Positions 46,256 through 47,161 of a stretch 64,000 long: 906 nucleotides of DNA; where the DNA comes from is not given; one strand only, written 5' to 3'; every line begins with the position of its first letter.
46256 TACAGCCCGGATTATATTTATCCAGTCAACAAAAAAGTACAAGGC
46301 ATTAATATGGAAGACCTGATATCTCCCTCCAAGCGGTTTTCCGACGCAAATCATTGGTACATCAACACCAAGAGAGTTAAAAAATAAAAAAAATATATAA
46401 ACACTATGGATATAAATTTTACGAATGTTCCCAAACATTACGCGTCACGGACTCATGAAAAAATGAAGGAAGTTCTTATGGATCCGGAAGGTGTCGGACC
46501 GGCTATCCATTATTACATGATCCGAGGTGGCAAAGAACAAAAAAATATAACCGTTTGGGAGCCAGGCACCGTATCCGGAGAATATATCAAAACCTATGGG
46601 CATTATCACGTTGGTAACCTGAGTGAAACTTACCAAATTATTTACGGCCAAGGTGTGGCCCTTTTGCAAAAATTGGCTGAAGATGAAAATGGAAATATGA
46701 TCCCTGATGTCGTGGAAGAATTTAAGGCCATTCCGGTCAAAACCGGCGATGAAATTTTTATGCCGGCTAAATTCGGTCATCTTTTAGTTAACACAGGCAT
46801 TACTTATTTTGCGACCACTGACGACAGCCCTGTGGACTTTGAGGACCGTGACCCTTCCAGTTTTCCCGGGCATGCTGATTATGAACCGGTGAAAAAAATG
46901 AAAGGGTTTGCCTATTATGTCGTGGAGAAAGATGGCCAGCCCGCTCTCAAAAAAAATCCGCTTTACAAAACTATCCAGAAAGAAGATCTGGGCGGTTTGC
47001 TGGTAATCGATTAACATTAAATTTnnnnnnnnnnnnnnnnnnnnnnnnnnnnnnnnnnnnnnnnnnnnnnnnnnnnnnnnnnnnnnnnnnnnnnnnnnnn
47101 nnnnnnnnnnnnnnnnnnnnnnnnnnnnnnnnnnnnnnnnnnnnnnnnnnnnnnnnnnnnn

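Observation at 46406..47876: Cupin-type phosphoglucose isomerase next to a cytidylyltransferase-cupin fusion: non-canonical hexose-phosphate module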

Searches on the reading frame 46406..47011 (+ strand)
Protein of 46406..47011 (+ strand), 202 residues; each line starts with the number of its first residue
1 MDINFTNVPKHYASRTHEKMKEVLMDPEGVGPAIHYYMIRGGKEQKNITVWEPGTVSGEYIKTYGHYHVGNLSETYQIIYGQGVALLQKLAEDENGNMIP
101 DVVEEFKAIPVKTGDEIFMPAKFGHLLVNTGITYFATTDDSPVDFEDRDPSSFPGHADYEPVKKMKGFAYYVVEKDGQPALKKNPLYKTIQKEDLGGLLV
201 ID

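Call 3: search_protein_families(library=pfam, proteins=[window:46406-47011:+], max_evalue=0.01)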
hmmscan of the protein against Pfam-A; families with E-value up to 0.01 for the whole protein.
window:46406-47011:+ (202 aa): 1 family
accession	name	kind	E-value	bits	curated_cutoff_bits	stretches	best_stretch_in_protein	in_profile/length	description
PF06560.17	GPI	-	2.4e-18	66.5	20.7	1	43-182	49-175/182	Glucose-6-phosphate isomerase (GPI)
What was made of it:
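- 46406..47014 (+): Gene 1: cupin-type phosphoglucose isomerase (cPGI), 202 aa. Candidate metal ligands are His66, His68, Glu74 and His125. His156 corresponds to PfPGI His158. PF06560 at 66.5 bits (call 3).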

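Call 4: search_protein_families(library=ncbifam, proteins=[window:46406-47011:+], max_evalue=0.01)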
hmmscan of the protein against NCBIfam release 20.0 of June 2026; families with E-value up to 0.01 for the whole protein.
window:46406-47011:+ (202 aa): 0 families

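Call 8: search_solved_structures(query=window:46406-47011:+, max_evalue=1, show_alignments=2)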
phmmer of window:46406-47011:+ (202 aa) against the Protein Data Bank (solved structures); distinct sequences matched with E-value up to 1: 9.
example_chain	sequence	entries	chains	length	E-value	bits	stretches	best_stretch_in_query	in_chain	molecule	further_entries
1j3p_A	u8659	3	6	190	2.7e-06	30.3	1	47-188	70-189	Phosphoglucose Isomerase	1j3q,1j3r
4lul_A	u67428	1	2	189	3.5e-05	26.7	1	48-188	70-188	Glucose-6-phosphate isomerase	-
4luk_A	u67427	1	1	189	4.9e-05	26.2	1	48-188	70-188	Glucose-6-phosphate isomerase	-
4lum_A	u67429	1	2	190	0.00017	24.4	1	48-188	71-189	Glucose-6-phosphate isomerase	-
4lta_A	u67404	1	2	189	0.00022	24.1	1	48-188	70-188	Glucose-6-phosphate isomerase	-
1qxj_A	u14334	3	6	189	0.00024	24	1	48-188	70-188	Glucose-6-phosphate isomerase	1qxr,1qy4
1x7n_A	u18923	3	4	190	0.00024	23.9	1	48-188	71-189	Glucose-6-phosphate isomerase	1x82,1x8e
2gc0_A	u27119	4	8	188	0.00083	22.2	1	48-185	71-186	Glucose-6-phosphate isomerase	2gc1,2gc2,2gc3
4ce4_0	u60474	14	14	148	0.96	12.2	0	13-76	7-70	MRPL27 | MITORIBOSOMAL PROTEIN BL27M, MRPL27 | Mitochondrial ribosomal protein L27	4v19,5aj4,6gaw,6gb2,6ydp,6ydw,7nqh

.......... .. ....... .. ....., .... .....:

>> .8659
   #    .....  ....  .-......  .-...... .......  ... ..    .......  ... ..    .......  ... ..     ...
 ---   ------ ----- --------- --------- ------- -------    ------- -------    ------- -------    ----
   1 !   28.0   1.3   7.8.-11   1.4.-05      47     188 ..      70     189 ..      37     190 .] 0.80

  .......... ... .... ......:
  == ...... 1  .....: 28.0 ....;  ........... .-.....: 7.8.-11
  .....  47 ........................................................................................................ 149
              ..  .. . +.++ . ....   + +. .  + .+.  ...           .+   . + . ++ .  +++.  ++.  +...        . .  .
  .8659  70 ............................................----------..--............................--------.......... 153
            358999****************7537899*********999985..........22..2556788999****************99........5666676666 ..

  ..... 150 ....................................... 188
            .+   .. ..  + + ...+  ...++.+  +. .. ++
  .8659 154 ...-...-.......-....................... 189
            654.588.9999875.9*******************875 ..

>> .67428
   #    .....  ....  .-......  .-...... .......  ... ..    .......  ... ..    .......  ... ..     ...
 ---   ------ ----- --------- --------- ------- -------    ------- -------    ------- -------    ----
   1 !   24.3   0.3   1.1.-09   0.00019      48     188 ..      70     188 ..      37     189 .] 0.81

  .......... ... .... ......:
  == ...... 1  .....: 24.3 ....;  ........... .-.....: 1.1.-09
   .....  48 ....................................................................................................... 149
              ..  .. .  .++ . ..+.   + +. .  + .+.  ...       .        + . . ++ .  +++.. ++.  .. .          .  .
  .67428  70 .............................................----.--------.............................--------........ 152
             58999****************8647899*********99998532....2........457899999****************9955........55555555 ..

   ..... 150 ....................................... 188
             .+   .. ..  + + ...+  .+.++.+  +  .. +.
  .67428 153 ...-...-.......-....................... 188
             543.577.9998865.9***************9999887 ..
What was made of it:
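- Closest known: Cupin-type phosphoglucose isomerase of Thermococcales. Different: It is only remotely similar to the solved archaeal cPGIs (best E 2.7e-6; call 8).
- Checked: Its only solved relatives are the Thermococcus and Pyrococcus cupin PGIs, best E 2.7e-6 (call 8).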

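Call 14: find_homologous_proteins(query=window:46406-47011:+, max_evalue=0.001)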
Query window:46406-47011:+ (202 aa): 3027 proteins with E <= 0.001 among 3078 candidates; the best 120 are listed.
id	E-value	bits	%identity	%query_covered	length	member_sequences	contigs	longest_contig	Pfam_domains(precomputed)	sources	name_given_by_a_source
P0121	2.4e-118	411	89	100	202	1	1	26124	PF06560.17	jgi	jgi:glucose-6-phosphate isomerase, archaeal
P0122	2.2e-117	408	87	100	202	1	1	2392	PF06560.17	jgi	jgi:glucose-6-phosphate isomerase, archaeal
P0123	7.1e-117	406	85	100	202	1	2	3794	PF06560.17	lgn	-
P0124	1.7e-116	405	86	100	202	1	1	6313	PF06560.17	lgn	-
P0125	4.0e-116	404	88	100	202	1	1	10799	PF06560.17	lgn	-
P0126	7.0e-116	403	86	100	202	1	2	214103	PF06560.17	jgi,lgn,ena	-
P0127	7.4e-116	403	86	100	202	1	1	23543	PF06560.17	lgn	-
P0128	1.7e-115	402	84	100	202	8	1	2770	PF06560.17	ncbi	-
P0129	2.8e-115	401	85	100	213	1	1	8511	PF06560.17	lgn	-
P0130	6.4e-115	400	84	100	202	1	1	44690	PF06560.17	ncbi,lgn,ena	-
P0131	1.3e-114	399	87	100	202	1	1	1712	PF06560.17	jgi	jgi:glucose-6-phosphate isomerase, archaeal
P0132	5.5e-114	397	83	100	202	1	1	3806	PF06560.17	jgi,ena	-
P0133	8.6e-114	396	84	100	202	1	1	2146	PF06560.17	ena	-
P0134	1.0e-113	396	84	100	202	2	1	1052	PF06560.17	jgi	-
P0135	2.2e-113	395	84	100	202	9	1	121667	PF06560.17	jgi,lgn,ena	-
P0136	4.4e-113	394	85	100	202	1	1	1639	PF06560.17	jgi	jgi:glucose-6-phosphate isomerase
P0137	4.5e-113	394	84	100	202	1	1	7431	PF06560.17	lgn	-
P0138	5.9e-113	393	83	100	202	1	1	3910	PF06560.17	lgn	-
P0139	1.2e-112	392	85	100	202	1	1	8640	PF06560.17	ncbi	-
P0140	1.8e-112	392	83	100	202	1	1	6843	PF06560.17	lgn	-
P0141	1.9e-112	392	84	100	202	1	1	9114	PF06560.17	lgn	-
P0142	1.9e-112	392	85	100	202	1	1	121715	PF06560.17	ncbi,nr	ncbi:MAG: hypothetical protein NT136_02135 [Candidatus Moranbacteria bacterium]|nr:hypothetical prot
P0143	2.6e-112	391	84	100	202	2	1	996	PF06560.17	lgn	-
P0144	2.8e-112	391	83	100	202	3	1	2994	PF06560.17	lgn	-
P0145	5.8e-112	390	84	100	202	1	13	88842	PF06560.17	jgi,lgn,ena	jgi:glucose-6-phosphate isomerase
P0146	6.6e-112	390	84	100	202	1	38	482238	PF06560.17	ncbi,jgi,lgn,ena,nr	ncbi:MAG: hypothetical protein UX02_C0001G0088 [Candidatus Moranbacteria bacterium GW2011_GWC1_45_18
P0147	7.9e-112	390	83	100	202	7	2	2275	PF06560.17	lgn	-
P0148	9.7e-112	389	84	100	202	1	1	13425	PF06560.17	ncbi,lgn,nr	ncbi:MAG: glucose-6-phosphate isomerase family protein [Candidatus Moranbacteria bacterium]|nr:gluco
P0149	1.6e-111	389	83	100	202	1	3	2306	PF06560.17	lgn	-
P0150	2.1e-111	388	82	99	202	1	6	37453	PF06560.17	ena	-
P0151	2.2e-111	388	83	100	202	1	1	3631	PF06560.17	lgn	-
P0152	2.2e-111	388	83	100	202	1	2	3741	PF06560.17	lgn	-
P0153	2.3e-111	388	83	99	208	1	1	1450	PF06560.17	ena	-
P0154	4.3e-111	387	82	100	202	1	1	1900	PF06560.17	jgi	jgi:glucose-6-phosphate isomerase, archaeal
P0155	5.3e-111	387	83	100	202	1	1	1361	PF06560.17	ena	-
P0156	5.8e-111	387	83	100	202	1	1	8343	PF06560.17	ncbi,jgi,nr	ncbi:MAG: Glucose-6-phosphate isomerase [uncultured bacterium]|nr:MAG: Glucose-6-phosphate isomerase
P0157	6.5e-111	387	82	100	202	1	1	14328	PF06560.17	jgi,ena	-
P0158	6.6e-111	387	81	100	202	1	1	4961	PF06560.17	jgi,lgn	jgi:glucose-6-phosphate isomerase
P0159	6.8e-111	387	83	100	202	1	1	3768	PF06560.17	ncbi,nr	ncbi:MAG: glucose-6-phosphate isomerase family protein [Patescibacteria group bacterium]|nr:glucose-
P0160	7.0e-111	387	83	100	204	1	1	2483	PF06560.17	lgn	-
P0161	7.2e-111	387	83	100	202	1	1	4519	PF06560.17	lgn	-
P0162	7.3e-111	387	82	100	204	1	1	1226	PF06560.17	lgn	-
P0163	7.7e-111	387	82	100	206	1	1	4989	PF06560.17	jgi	-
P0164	9.3e-111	386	84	100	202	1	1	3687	PF06560.17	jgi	jgi:glucose-6-phosphate isomerase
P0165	1.1e-110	386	82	100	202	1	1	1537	PF06560.17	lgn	-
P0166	1.2e-110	386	83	100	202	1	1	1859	PF06560.17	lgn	-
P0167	1.4e-110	386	82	100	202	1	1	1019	PF06560.17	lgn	-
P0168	1.5e-110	386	81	100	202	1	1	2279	PF06560.17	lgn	-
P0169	1.9e-110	385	84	100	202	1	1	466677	PF06560.17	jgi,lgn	jgi:glucose-6-phosphate isomerase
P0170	2.0e-110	385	81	100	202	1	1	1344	PF06560.17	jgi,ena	-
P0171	2.2e-110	385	83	100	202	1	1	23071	PF06560.17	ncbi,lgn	-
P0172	2.6e-110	385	85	100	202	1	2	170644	PF06560.17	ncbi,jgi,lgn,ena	ncbi:MAG: glucose-6-phosphate isomerase family protein [Patescibacteria group bacterium]|jgi:glucose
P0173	2.8e-110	385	81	99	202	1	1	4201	PF06560.17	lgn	-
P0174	3.6e-110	384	83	100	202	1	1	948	PF06560.17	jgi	jgi:glucose-6-phosphate isomerase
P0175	3.7e-110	384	82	100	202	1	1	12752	PF06560.17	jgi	-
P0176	5.7e-110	384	80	100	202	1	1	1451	PF06560.17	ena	-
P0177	8.2e-110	383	83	100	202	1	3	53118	PF06560.17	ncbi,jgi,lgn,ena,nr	ncbi:MAG: hypothetical protein UT50_C0002G0024 [Candidatus Moranbacteria bacterium GW2011_GWA2_39_41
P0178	1.1e-109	383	81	100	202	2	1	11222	PF06560.17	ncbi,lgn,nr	ncbi:MAG: glucose-6-phosphate isomerase family protein [bacterium]|nr:glucose-6-phosphate isomerase 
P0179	1.2e-109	383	82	100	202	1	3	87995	PF06560.17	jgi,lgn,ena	-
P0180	1.6e-109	382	83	100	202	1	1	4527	PF06560.17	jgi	jgi:glucose-6-phosphate isomerase, archaeal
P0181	1.6e-109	382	83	100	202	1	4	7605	PF06560.17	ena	-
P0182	1.8e-109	382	83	99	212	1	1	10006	PF06560.17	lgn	-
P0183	1.8e-109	382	83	100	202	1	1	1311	PF06560.17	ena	-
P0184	1.9e-109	382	82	100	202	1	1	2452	PF06560.17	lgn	-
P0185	2.8e-109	381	82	100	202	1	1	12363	PF06560.17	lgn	-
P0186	3.2e-109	381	81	100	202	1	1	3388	PF06560.17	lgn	-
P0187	3.2e-109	381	81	100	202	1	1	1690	PF06560.17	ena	-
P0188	3.7e-109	381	82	98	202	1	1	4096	PF06560.17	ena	-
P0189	4.5e-109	381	81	100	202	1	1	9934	PF06560.17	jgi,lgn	jgi:glucose-6-phosphate isomerase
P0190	5.1e-109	381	82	100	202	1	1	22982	PF06560.17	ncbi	ncbi:MAG: glucose-6-phosphate isomerase family protein [bacterium]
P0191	6.7e-109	380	79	100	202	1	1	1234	PF06560.17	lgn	-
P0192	8.2e-109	380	82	100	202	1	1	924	PF06560.17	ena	-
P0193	8.6e-109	380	81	100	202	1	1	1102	PF06560.17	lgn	-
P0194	1.3e-108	379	82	100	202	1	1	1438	PF06560.17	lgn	-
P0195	1.3e-108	379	80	100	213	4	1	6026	PF06560.17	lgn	-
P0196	1.4e-108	379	82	100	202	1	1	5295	PF06560.17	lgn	-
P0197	1.5e-108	379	79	100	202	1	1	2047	PF06560.17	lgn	-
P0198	2.0e-108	379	81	100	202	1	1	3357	PF06560.17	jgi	jgi:glucose-6-phosphate isomerase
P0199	2.1e-108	379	80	100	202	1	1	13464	PF06560.17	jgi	-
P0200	2.3e-108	378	82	100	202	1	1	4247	PF06560.17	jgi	jgi:glucose-6-phosphate isomerase, archaeal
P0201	2.7e-108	378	80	100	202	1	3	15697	PF06560.17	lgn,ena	-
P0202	3.6e-108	378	79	100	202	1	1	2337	PF06560.17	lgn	-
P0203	3.7e-108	378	81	100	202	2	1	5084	PF06560.17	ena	-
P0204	4.9e-108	377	83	100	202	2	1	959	PF06560.17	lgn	-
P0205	5.0e-108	377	80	100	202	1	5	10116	PF06560.17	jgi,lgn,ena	jgi:glucose-6-phosphate isomerase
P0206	5.0e-108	377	80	100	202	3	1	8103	PF06560.17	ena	-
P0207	5.1e-108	377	81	100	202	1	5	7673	PF06560.17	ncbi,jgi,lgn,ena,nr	ncbi:hypothetical protein D4R51_02180 [bacterium]|nr:MAG: hypothetical protein D4R51_02180 [bacteriu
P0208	5.7e-108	377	81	100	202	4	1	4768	PF06560.17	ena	-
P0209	5.8e-108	377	81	100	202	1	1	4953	PF06560.17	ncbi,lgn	-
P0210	5.8e-108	377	80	100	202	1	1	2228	PF06560.17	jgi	-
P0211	5.9e-108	377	83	100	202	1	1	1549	PF06560.17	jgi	jgi:glucose-6-phosphate isomerase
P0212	6.3e-108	377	82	100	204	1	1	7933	PF06560.17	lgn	-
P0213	6.4e-108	377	79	100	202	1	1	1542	PF06560.17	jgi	-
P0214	7.4e-108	377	80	100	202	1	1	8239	PF06560.17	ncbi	ncbi:MAG: glucose-6-phosphate isomerase family protein [Patescibacteria group bacterium]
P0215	7.6e-108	377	81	98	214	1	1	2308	PF06560.17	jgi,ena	-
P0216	7.9e-108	377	79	100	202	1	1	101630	PF06560.17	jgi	jgi:glucose-6-phosphate isomerase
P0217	8.5e-108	377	81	100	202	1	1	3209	PF06560.17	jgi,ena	-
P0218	8.6e-108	377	80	100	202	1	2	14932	PF06560.17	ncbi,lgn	ncbi:MAG TPA: glucose-6-phosphate isomerase family protein [Patescibacteria group bacterium]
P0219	8.9e-108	377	80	100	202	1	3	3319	PF06560.17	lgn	-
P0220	9.3e-108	376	81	100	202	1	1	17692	PF06560.17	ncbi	-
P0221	9.3e-108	376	80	100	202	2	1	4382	PF06560.17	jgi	-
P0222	9.6e-108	376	80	100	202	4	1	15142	PF06560.17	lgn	-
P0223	1.0e-107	376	80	100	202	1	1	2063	PF06560.17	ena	-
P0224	1.1e-107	376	80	100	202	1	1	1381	PF06560.17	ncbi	-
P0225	1.3e-107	376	80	100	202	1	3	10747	PF06560.17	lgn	-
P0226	1.4e-107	376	81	99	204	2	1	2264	PF06560.17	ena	-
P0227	2.0e-107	375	81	100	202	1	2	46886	PF06560.17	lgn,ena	-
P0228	2.1e-107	375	80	100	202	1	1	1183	PF06560.17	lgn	-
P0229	2.4e-107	375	79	100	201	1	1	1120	PF06560.17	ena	-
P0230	2.5e-107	375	82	100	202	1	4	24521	PF06560.17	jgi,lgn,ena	jgi:glucose-6-phosphate isomerase, archaeal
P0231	2.5e-107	375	79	100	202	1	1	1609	PF06560.17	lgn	-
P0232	2.7e-107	375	80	100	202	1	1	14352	PF06560.17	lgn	-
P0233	2.8e-107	375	81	100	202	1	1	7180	PF06560.17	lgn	-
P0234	3.0e-107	375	80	100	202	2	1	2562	PF06560.17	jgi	jgi:glucose-6-phosphate isomerase, archaeal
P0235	3.1e-107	375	79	100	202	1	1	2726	PF06560.17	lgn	-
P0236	3.2e-107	375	81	100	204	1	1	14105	PF06560.17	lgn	-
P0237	3.4e-107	375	81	99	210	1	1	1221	PF06560.17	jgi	jgi:glucose-6-phosphate isomerase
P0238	4.5e-107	374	79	100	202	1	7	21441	PF06560.17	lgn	-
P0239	4.5e-107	374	79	100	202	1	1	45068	PF06560.17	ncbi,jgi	ncbi:MAG: glucose-6-phosphate isomerase family protein [Parcubacteria group bacterium]|jgi:glucose-6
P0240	4.8e-107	374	80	100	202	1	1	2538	PF06560.17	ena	-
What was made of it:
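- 46406..47014 (+): The 120 best database relatives are 79-89% identical and nearly all 202 aa long (call 14).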

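Call 15: find_encoding_contigs(protein=P0146, flank=6000, max_places=3)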
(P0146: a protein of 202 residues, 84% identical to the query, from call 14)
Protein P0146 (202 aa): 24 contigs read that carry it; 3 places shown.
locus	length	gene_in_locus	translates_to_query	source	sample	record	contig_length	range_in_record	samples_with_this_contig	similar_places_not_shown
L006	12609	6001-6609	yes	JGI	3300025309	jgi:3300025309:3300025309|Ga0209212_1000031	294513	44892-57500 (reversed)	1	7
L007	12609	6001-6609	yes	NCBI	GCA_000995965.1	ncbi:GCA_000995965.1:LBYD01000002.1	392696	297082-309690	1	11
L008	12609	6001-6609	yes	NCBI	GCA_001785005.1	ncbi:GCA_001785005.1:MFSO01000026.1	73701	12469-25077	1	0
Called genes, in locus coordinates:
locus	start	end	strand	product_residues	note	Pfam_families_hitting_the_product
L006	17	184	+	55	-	-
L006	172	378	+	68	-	-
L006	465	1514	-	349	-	PF01926:MMR_HSR1, PF02421:FeoB_N, PF06071:YchF-GTPase_C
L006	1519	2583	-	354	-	PF00483:NTP_transferase, PF12804:NTP_transf_3 (weak), PF22640:ManC_GMP_beta-helix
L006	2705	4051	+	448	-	PF02878:PGM_PMM_I, PF02879:PGM_PMM_II, PF02880:PGM_PMM_III, PF00408:PGM_PMM_IV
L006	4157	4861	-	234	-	PF01066:CDP-OH_P_transf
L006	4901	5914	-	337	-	PF00579:tRNA-synt_1b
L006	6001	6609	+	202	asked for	PF06560:GPI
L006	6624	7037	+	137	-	PF01050:MannoseP_isomer, PF07883:Cupin_2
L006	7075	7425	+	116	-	PF04020:Phage_holin_4_2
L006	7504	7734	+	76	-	PF03840:SecG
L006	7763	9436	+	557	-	PF00496:SBP_bac_5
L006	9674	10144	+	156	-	PF01230:HIT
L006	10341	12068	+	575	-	PF00753:Lactamase_B, PF12706:Lactamase_B_2, PF22505:RNase_J_b_CASP, PF07521:RMMBL, PF17770:RNase_J_C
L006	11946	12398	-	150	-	-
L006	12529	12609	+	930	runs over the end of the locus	PF00005:ABC_tran (faint), PF02463:SMC_N (faint), PF03193:RsgA_GTPase (faint), PF13191:AAA_16 (faint), PF13304:AAA_21 (faint), PF13481:AAA_25 (faint), PF17760:UvrA_inter, PF17755:UvrA_DNA-bind, +3 more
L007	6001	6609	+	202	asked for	PF06560:GPI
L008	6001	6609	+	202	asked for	PF06560:GPI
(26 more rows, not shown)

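Call 16: find_encoding_contigs(protein=P0169, flank=6000, max_places=2)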
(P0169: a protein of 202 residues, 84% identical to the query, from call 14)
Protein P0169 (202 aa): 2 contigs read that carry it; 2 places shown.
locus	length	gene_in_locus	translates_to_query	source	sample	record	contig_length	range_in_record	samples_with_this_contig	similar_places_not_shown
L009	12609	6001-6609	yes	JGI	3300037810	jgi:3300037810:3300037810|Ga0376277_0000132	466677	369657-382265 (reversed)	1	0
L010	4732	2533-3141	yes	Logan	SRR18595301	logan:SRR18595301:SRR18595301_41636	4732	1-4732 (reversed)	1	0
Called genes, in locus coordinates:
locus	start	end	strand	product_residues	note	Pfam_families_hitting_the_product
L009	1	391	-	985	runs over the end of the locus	PF00005:ABC_tran (faint), PF02463:SMC_N (faint), PF03193:RsgA_GTPase (faint), PF13304:AAA_21 (faint), PF13555:AAA_29 (faint), PF20703:nSTAND1 (faint), PF17760:UvrA_inter, PF17755:UvrA_DNA-bind, +1 more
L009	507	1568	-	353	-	-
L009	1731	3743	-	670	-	PF00270:DEAD (faint), PF04851:ResIII, PF13604:AAA_30 (faint), PF17757:UvrB_inter, PF27431:UvrB_3rd, PF00271:Helicase_C, PF12344:UvrB, PF02151:UVR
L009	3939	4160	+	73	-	PF03840:SecG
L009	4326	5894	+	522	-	PF00496:SBP_bac_5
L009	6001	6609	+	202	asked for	PF06560:GPI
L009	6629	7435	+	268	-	PF01467:CTP_transf_like, PF01050:MannoseP_isomer, PF07883:Cupin_2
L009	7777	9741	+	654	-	PF00753:Lactamase_B, PF12706:Lactamase_B_2 (weak), PF22505:RNase_J_b_CASP, PF17770:RNase_J_C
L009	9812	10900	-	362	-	PF13399:LytR_C (faint)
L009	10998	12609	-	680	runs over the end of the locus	-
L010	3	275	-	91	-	?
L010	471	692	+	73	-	PF03840:SecG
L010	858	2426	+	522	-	PF00496:SBP_bac_5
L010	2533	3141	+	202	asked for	PF06560:GPI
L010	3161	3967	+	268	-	PF01467:CTP_transf_like, PF01050:MannoseP_isomer, PF07883:Cupin_2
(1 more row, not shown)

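Call 30: search_protein_families(library=ncbifam, proteins=[L006:6624-7034:+, L006:1519-2598:-], max_evalue=0.00001)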
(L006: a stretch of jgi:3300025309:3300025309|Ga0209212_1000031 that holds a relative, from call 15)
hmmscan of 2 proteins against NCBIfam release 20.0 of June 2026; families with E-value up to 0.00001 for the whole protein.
L006:6624-7034:+ (137 aa): 2 families
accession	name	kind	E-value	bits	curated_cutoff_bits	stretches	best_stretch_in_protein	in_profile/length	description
TIGR01479.1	GMP_PMI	equivalog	2e-49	168.7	372.95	1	9-119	356-466/467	mannose-1-phosphate guanylyltransferase/mannose-6-phosphate isomerase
NF012004.0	PRK15460.1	equivalog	9.8e-39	133.3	859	1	13-120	370-477/478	mannose-1-phosphate guanyltransferase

L006:1519-2598:- (359 aa): 5 families
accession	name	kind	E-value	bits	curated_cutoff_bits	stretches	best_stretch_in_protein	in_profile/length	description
TIGR01479.1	GMP_PMI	equivalog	1.1e-104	350.8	372.95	1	3-356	3-351/467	mannose-1-phosphate guanylyltransferase/mannose-6-phosphate isomerase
NF012004.0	PRK15460.1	equivalog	8.5e-87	291.8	859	1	4-358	9-363/478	mannose-1-phosphate guanyltransferase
NF041173.1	Sug_nt_acttase_Thmprot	equivalog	8.1e-07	28.3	600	1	1-134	1-128/405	bifunctional sugar-1-phosphate nucleotidylyltransferase/acetyltransferase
NF001183.0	PRK00155.1-3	subfamily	2e-06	27.3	166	1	5-72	6-69/237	D-ribitol-5-phosphate cytidylyltransferase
TIGR03992.1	Arch_glmU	subfamily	5.3e-06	25.6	292.1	0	1-66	1-66/393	bifunctional sugar-1-phosphate nucleotidylyltransferase/acetyltransferase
